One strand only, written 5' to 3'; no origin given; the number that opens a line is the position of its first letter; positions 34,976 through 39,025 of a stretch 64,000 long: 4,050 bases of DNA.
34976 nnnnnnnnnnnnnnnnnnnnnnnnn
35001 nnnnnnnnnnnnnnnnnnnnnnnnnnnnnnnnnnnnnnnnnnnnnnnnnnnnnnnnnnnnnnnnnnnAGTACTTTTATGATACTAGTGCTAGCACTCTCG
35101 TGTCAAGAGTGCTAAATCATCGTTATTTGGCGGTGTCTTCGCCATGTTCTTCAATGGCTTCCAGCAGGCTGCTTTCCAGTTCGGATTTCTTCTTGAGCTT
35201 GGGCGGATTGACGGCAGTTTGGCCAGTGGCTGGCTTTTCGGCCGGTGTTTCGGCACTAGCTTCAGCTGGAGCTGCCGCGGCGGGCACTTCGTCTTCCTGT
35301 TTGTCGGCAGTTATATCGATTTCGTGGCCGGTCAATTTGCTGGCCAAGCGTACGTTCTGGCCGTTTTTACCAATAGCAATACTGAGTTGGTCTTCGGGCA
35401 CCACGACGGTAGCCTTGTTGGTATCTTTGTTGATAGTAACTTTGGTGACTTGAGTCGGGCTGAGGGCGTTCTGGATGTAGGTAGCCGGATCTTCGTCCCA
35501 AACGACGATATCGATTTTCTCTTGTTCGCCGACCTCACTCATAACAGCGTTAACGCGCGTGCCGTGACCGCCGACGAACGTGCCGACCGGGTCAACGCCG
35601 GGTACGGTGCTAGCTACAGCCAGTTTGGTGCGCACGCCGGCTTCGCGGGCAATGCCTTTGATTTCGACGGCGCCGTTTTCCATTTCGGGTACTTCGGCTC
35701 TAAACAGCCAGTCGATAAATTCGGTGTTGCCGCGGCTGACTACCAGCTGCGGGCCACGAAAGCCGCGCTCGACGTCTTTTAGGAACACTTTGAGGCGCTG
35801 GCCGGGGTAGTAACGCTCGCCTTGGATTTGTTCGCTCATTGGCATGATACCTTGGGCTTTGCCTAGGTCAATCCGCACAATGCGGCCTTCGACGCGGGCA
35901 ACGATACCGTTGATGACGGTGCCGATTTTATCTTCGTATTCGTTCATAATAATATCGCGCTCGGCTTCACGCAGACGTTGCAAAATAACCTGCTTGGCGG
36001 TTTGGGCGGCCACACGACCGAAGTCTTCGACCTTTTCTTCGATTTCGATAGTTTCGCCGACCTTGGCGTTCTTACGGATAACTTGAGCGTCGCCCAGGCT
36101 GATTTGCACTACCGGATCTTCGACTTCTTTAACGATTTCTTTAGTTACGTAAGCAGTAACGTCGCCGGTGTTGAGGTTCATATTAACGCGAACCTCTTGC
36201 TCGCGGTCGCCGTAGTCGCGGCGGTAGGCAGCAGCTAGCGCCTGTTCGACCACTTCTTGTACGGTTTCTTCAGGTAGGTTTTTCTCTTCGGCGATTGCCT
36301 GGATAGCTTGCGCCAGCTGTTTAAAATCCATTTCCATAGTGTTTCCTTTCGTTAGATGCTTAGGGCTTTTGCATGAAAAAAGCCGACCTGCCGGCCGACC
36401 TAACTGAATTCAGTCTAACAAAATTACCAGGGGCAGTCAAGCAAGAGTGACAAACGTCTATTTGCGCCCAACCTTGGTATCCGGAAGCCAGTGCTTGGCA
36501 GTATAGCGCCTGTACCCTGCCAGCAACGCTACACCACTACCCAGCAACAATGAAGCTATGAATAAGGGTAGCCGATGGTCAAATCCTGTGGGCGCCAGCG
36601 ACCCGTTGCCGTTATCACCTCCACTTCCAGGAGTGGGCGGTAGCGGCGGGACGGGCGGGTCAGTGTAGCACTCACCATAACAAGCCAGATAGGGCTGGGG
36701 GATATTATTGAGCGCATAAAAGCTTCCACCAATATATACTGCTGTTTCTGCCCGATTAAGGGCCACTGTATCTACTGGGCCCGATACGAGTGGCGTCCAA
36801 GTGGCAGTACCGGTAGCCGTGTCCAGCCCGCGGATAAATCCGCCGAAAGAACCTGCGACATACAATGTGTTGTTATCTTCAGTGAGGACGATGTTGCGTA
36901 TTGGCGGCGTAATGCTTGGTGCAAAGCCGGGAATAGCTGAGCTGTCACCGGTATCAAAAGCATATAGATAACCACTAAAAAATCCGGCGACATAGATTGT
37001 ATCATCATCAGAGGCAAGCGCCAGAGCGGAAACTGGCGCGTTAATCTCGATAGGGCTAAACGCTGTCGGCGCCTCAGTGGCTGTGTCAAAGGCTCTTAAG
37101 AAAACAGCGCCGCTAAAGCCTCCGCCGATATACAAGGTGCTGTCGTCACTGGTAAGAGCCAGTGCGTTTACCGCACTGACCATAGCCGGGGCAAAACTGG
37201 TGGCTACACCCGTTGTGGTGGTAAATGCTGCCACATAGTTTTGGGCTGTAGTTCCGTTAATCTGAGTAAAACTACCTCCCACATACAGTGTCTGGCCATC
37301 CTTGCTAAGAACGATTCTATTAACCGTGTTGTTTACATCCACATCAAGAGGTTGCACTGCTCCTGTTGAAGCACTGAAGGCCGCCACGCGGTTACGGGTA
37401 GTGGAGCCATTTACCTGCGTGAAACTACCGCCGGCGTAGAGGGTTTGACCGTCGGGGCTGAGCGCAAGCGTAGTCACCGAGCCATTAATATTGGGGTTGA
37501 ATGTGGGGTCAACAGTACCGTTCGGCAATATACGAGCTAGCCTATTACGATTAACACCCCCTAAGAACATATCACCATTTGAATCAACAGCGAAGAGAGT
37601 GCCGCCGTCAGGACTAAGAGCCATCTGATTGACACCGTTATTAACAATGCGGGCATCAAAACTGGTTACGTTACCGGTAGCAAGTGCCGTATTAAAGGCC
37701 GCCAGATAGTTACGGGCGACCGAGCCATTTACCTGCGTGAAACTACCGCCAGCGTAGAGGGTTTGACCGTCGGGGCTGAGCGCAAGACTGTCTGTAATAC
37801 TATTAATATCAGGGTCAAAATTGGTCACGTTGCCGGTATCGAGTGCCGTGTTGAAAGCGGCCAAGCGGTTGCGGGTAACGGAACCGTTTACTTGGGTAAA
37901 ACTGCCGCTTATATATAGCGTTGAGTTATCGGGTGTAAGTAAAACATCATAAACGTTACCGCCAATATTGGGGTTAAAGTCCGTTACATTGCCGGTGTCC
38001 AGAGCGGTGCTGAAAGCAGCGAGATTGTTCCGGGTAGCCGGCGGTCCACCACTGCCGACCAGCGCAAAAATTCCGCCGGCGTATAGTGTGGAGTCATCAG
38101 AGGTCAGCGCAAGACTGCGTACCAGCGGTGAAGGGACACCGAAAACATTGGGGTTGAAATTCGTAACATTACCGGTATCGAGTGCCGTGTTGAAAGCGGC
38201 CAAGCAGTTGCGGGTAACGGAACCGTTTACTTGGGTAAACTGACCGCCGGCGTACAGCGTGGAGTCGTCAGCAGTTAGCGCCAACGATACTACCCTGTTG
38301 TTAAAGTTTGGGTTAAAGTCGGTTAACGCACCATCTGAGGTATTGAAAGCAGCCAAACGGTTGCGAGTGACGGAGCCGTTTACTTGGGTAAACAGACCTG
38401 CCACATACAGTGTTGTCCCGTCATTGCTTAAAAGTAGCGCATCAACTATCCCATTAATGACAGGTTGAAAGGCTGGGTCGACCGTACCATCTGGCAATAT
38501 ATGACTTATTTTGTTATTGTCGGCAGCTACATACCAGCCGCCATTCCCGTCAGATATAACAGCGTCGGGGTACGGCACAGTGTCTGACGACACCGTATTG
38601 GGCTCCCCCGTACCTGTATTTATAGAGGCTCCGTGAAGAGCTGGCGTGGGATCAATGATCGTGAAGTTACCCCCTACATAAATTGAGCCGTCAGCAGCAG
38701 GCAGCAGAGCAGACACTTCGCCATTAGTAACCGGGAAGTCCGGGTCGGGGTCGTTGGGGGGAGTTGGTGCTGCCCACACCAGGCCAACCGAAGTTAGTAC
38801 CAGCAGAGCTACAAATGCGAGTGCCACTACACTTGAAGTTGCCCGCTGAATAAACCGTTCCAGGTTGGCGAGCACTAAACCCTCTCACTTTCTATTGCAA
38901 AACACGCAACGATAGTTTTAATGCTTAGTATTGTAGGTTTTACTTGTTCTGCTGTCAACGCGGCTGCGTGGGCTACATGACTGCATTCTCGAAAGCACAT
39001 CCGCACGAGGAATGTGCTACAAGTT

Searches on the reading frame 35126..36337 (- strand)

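Call 7: search_protein_families(library=pfam, proteins=[window:35126-36337:-])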
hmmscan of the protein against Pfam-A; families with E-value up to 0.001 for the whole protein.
window:35126-36337:- (404 aa): 5 families
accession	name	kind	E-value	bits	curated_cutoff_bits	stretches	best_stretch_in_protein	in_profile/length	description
PF08529.16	NusA_N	-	7.2e-38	129.9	23.8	1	8-128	2-119/119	NusA N-terminal domain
PF13184.12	KH_5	-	1.9e-23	82.8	27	1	233-302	1-69/69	NusA-like KH domain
PF23095.1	KH_NusA_C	-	3.5e-07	30.6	34.2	1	311-342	3-34/59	Transcription termination/antitermination protein NusA, KH domain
PF07650.23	KH_2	-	1.1e-05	25.6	22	1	287-344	5-62/78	KH domain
PF00575.29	S1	-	1.4e-05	25.8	22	1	136-198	2-71/74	S1 RNA binding domain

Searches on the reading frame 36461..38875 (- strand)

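Call 34: search_protein_families(library=pfam, proteins=[window:36461-38875:-])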
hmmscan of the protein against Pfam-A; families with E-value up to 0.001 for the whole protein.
window:36461-38875:- (805 aa): 10 families
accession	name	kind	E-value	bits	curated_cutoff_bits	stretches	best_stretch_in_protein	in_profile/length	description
PF12768.13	Rax2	-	4.2e-28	98.9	28.8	0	139-229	22-106/254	Rax2 C-terminal beta propeller domain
PF17164.10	DUF5122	-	1.3e-21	77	27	1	435-459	15-36/36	Domain of unknown function (DUF5122) beta-propeller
PF08450.18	SGL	-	6.4e-10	39.5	26.3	1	350-480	126-241/246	SMP-30/Gluconolactonase/LRE-like region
PF20033.5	DUF6438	-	4.6e-08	33.8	30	0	467-494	16-43/116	Domain of unknown function (DUF6438)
PF07494.17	Reg_prop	-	1.7e-06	28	20.4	0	50-70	3-23/24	Two component regulator propeller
PF00400.38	WD40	-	3.9e-06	27.6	27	0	464-483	11-30/39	WD domain, G-beta repeat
PF24817.1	WD40_WDHD1_1st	-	8.3e-05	22.3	109.9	0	489-546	60-117/291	WDHD1 first WD40 domain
PF25174.1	Beta-prop_THOC3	-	0.00012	21.6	305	0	458-630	82-240/272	THOC3 beta-propeller domain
PF13570.13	Beta-prop_ACSF4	-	0.00014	21.8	133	0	581-716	22-151/329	Beta-alanine-activating enzyme, beta-propeller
PF24681.1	Kelch_KLHDC2_KLHL20_DRC7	-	0.00039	20.2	50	0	478-639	10-183/221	KLHDC2/KLHL20/DRC7 Kelch-repeats domain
